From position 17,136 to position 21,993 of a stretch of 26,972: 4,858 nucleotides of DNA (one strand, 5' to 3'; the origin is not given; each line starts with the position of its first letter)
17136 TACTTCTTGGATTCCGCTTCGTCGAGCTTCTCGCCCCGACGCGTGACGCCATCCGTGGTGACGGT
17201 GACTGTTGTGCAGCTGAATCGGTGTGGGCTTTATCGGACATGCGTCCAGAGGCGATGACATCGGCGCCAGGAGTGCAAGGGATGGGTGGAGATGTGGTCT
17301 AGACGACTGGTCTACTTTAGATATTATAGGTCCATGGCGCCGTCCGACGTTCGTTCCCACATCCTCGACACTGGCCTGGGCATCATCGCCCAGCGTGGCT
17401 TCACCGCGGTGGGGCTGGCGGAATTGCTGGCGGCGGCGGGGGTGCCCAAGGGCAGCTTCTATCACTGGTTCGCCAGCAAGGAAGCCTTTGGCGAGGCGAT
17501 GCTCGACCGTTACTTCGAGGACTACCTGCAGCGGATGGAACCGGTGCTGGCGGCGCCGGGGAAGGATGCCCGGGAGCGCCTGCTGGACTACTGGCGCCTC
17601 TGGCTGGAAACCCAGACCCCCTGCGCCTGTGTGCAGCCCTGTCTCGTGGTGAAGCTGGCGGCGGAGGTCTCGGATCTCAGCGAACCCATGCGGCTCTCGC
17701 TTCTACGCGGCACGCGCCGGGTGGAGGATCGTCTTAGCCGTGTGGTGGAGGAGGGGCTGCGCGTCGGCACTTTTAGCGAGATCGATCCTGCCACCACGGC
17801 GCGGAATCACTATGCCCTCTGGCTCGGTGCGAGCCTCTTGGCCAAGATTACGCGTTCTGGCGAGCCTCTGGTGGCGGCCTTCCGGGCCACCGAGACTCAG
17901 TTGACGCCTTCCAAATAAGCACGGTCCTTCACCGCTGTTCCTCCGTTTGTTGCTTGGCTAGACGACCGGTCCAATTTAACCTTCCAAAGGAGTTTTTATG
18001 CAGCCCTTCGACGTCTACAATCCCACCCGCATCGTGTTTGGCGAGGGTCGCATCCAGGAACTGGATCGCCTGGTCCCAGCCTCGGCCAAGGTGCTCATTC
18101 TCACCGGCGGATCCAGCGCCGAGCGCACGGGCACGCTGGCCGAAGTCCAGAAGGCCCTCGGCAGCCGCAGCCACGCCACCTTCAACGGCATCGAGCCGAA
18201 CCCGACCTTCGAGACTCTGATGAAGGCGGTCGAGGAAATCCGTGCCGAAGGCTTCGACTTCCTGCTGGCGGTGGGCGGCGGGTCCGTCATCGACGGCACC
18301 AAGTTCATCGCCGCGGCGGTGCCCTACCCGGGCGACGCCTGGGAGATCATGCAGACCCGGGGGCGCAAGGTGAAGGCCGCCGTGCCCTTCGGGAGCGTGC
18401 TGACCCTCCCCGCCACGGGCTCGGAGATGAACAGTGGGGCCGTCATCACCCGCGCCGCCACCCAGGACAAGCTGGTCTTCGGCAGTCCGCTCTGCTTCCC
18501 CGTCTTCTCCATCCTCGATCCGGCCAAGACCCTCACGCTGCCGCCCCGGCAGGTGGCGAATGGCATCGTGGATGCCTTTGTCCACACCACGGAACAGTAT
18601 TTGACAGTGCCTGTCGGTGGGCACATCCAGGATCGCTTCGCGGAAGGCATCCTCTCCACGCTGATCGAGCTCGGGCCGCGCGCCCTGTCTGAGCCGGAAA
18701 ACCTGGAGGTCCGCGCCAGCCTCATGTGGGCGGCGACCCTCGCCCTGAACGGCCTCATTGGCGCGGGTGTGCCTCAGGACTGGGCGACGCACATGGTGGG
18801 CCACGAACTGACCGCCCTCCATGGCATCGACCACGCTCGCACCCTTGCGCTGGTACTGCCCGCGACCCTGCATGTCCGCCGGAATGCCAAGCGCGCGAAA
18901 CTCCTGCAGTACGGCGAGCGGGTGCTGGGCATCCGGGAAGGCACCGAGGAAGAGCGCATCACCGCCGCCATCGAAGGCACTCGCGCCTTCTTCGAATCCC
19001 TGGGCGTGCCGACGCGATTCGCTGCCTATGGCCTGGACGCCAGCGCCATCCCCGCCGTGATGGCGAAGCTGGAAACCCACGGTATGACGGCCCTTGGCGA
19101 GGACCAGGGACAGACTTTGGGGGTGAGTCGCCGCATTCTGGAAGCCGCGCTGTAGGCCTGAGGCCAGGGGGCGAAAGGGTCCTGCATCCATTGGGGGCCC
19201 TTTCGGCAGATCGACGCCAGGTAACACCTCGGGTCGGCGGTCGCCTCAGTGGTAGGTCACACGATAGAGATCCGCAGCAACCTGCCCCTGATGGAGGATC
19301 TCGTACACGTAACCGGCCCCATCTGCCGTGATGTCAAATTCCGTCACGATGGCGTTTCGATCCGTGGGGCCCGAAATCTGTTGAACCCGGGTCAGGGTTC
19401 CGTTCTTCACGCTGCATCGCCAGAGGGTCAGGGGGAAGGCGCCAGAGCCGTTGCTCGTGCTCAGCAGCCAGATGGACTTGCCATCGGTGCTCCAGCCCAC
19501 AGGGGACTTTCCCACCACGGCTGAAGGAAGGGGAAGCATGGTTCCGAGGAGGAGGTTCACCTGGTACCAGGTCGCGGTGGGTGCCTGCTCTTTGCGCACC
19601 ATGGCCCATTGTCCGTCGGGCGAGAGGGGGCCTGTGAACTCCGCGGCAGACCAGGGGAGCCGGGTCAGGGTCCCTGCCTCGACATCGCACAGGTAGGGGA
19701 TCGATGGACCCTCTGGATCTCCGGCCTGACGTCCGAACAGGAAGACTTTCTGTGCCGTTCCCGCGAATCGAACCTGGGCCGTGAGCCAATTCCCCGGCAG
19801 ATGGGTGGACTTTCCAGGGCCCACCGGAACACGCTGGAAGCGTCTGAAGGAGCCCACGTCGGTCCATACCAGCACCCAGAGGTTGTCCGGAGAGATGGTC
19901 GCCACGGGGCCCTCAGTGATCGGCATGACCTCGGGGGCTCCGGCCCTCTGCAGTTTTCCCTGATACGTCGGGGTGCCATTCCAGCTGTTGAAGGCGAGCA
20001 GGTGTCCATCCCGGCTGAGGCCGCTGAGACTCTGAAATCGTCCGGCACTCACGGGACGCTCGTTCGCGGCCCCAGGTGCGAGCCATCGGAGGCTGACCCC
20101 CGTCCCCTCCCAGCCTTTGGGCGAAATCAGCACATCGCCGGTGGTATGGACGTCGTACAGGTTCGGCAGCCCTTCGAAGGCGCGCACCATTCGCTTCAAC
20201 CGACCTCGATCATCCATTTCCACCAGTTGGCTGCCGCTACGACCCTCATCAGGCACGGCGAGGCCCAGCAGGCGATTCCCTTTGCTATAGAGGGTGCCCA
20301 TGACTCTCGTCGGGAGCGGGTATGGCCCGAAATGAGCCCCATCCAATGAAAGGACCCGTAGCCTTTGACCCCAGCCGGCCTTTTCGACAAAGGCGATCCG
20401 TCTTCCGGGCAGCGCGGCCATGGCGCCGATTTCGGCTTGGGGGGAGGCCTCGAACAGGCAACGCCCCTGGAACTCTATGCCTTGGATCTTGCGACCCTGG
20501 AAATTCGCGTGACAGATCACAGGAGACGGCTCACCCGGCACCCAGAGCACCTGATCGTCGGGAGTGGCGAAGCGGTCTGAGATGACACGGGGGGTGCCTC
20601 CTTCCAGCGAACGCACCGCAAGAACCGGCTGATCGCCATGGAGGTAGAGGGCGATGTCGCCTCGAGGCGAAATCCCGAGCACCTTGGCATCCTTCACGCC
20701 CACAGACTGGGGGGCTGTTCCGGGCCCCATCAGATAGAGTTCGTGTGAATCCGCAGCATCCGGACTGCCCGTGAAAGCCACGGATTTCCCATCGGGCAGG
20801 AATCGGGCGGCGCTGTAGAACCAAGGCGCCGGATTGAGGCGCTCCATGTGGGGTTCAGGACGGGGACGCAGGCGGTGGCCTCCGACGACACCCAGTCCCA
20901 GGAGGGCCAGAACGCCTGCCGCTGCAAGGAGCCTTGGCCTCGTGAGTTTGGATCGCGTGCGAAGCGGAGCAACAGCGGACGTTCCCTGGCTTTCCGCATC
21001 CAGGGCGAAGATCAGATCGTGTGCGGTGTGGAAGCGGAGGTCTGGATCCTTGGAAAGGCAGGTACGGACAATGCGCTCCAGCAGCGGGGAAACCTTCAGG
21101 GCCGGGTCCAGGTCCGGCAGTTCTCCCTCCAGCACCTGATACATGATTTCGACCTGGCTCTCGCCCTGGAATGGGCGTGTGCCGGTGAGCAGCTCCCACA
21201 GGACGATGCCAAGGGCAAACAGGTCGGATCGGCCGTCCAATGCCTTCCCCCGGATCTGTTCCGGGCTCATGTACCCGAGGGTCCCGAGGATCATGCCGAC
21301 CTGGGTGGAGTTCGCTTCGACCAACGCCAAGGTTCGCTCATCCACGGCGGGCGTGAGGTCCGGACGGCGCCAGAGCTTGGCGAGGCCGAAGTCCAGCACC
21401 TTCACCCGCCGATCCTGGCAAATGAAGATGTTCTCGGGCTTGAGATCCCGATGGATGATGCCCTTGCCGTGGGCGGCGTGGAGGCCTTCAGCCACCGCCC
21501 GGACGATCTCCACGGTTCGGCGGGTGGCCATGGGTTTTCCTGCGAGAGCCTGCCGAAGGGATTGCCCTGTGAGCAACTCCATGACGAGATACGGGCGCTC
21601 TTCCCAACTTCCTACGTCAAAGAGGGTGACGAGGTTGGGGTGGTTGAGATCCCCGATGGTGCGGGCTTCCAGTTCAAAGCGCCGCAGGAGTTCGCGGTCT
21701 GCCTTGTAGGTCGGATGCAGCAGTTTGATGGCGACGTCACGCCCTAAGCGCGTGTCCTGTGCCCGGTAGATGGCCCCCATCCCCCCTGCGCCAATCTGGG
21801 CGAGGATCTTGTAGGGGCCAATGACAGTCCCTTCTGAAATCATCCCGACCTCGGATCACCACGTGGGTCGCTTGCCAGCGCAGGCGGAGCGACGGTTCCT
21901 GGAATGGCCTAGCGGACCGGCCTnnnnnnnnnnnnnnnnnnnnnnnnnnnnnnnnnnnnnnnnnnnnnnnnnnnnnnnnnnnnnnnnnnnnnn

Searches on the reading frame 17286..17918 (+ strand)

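Call 15: search_protein_families(library=pfam, proteins=[window:17286-17918:+], max_evalue=0.01)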
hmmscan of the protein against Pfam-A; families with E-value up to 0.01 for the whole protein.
window:17286-17918:+ (210 aa): 4 families
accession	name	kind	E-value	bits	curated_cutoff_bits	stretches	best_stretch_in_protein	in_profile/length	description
PF16925.10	TetR_C_13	-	5.9e-14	52.8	27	1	97-201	3-108/109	Tetracyclin repressor-like, C-terminal domain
PF00440.29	TetR_N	-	3.7e-11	43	24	1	26-71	1-46/47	Bacterial regulatory proteins, tetR family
PF17932.6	TetR_C_24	-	0.00028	21.5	26.4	1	123-173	28-78/114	Tetracyclin repressor-like, C-terminal domain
PF21993.1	TetR_C_13_2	-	0.00051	20.7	27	1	105-198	11-100/103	Transcriptional regulator LmrA/YxaF-like, C-terminal domain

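Call 30: search_protein_families(library=ncbifam, proteins=[window:17292-17918:+], max_evalue=1)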
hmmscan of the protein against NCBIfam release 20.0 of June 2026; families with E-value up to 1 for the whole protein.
window:17292-17918:+ (208 aa): 21 families
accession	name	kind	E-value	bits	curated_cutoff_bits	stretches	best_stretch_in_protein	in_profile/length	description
NF058643.1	TranRegCurRPseudo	equivalog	7.5e-67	224.7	300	1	18-204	6-192/193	TetR family transcriptional repressor CurR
NF051457.1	acryl_TF_AcuR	equivalog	2.7e-30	105.2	247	1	17-195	15-194/204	acrylate utilization transcriptional regulator AcuR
NF041196.1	ScbR_bind_reg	equivalog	1.3e-08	35.3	150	1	21-189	8-170/191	ScbR family autoregulator-binding transcription factor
NF050111.1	TransRegSACE7040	equivalog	1.6e-07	31.4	250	1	21-95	3-76/186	SACE_7040 family transcriptional regulator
NF051852.1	efflux_TF_MtrR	exception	2e-07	31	280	1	20-93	11-84/205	multidrug efflux system transcriptional repressor MtrR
TIGR03968.1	mycofact_TetR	equivalog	4.2e-06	26.5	224.9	1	16-88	6-74/190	mycofactocin system transcriptional regulator MftR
NF053731.1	TransRegFasRMycb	equivalog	4.7e-06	26.5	330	1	17-97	9-88/199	HTH-type transcriptional activator FasR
NF033703.1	transcr_KstR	equivalog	1.3e-05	24.9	280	1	14-98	2-85/185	cholesterol catabolism transcriptional regulator KstR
NF053516.1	TranRepPrsAVib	equivalog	1.9e-05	24.6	300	1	18-87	5-74/208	TetR family transcriptional repressor PsrA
NF007949.0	PRK10668.1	equivalog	2e-05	24.2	271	1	19-65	11-57/216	multidrug efflux transporter transcriptional repressor AcrR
NF011584.0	PRK15008.1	equivalog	8.1e-05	22.5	230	1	13-83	12-82/212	HTH-type transcriptional regulator RutR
NF037937.1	septum_RefZ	equivalog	8.2e-05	22.6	180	1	22-102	2-83/195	forespore capture DNA-binding protein RefZ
TIGR03384.1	betaine_BetI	equivalog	0.00011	21.9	201.3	1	21-97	10-85/189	choline-binding transcriptional repressor BetI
NF001978.0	PRK00767.1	equivalog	0.00013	21.9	118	1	21-97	11-87/197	transcriptional regulator BetI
TIGR03613.1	RutR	equivalog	0.00022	21.2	368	1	14-85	3-74/202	pyrimidine utilization regulatory protein R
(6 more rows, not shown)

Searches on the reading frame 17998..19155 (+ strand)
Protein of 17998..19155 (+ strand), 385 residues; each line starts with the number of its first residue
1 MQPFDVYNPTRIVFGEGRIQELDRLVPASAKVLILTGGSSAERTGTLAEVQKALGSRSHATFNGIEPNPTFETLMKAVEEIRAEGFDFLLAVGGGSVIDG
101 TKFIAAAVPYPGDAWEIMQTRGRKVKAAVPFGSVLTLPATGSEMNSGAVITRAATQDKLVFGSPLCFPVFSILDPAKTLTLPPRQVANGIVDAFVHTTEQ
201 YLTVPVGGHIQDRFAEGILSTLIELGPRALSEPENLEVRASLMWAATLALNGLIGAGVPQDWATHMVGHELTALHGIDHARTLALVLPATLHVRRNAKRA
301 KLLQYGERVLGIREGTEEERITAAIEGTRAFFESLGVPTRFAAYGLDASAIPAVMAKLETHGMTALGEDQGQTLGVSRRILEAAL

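Call 18: find_related_loci(query=window:17998-19155:+, collection=genome_contigs, flank=6000)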
Query window:17998-19155:+ (385 aa) in genome_contigs; peptide patterns used: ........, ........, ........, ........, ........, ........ (x = any residue, [..] = any of these).
600 stretches matched a pattern (row limit reached: there are more); 592 encode a relative of the query (tblastn E <= 1e-3); the best 80 are kept; 80 distinct loci.
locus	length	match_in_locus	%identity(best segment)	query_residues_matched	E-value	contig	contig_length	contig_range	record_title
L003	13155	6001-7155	69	1-385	1e-177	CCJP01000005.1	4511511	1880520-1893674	Polaromonas sp. CG9_12 genome assembly Polaromonas sp strain CG9_12, contig scf7180000000016, whole genome shotgun seque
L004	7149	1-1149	71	5-385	7e-177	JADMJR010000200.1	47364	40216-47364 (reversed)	MAG: Acidovorax sp. isolate MAG_42 NODE_631_length_47364_cov_14.632565, whole genome shotgun sequence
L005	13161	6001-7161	71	1-385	2e-176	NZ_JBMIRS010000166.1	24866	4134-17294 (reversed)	Paracidovorax sp. MALMAid1276 k141_21, whole genome shotgun sequence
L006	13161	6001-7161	71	1-385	3e-175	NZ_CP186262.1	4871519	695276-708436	Acidovorax sp. M2(2025) chromosome, complete genome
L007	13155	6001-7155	67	1-385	7e-175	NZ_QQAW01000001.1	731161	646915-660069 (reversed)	Gluconacetobacter liquefaciens strain DSM 5603 Ga0215678_101, whole genome shotgun sequence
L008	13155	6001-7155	67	1-385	4e-175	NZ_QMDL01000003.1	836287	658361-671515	Marinobacter litoralis strain Sw-45 contig3, whole genome shotgun sequence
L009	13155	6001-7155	68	1-385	4e-175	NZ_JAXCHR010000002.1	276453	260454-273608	Polaromonas sp. CG_9.5 Ga0418716_02, whole genome shotgun sequence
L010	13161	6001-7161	70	1-385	1e-174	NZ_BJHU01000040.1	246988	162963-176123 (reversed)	Acidovorax sp. NB1 sequence40, whole genome shotgun sequence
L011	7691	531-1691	69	1-385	2e-174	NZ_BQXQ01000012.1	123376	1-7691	Acidovorax sp. SUPP3334 sequence012, whole genome shotgun sequence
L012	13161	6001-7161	70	1-385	2e-174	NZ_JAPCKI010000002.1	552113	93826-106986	Acidovorax benzenivorans strain D2M1 NODE_2_length_552113_cov_119.925576, whole genome shotgun sequence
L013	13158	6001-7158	68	1-385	3e-174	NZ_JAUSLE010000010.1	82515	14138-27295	MAG: Rhodoferax sp. isolate E19_concoct.bin.1 E19_k141_9224, whole genome shotgun sequence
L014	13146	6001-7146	70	1-380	3e-174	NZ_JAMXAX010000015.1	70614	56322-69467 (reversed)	Acidovorax facilis strain DSM 649 NODE_15_length_70614_cov_12.948359, whole genome shotgun sequence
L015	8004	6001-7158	68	1-385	3e-174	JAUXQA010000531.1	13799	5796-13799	MAG: Rhodoferax sp. isolate C12_concoct.bin.166_sub C12_k141_363755, whole genome shotgun sequence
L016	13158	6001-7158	68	1-385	5e-174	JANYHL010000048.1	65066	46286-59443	MAG: Gammaproteobacteria bacterium isolate GL140_1_metabinner_46 GL140_1_k141_2226176, whole genome shotgun sequence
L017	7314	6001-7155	66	1-385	3e-173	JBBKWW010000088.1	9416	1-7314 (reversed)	MAG: Moraxellaceae bacterium isolate metabat_bins.238 k119_2589857, whole genome shotgun sequence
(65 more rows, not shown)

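Call 21: list_cluster_members(proteins=[P0001, P0002, window:17998-19155:+])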
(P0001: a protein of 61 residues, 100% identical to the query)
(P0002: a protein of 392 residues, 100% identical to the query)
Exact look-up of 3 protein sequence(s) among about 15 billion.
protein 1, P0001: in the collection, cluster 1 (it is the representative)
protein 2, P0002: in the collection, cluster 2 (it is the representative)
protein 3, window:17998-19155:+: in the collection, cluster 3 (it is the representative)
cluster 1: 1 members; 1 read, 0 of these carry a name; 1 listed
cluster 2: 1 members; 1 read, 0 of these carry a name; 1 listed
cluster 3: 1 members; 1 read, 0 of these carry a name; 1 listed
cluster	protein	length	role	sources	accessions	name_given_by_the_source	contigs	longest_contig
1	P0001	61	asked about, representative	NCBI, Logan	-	-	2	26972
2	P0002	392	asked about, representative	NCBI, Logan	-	-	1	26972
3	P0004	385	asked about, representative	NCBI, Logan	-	-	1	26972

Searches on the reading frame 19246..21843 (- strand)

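Call 15: search_protein_families(library=pfam, proteins=[window:19246-21843:-], max_evalue=0.01)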
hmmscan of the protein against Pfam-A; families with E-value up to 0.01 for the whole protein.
window:19246-21843:- (865 aa): 5 families
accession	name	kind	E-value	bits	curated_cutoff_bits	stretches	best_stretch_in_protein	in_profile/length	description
PF00069.31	Pkinase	-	9.2e-48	163.3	31.7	1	11-272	1-253/263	Protein kinase domain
PF07714.23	PK_Tyr_Ser-Thr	-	2e-34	119.5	23.1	1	13-271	3-249/258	Protein tyrosine and serine/threonine kinase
PF03109.22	ABC1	-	4.2e-07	29.8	22.9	1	84-156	143-215/244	ABC1 atypical kinase-like domain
PF06293.20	Kdo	-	7.8e-06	25.9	21.3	1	31-154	42-168/207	Lipopolysaccharide kinase (Kdo/WaaP) family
PF01636.29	APH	-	0.00032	21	23.2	0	113-156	154-198/239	Phosphotransferase enzyme family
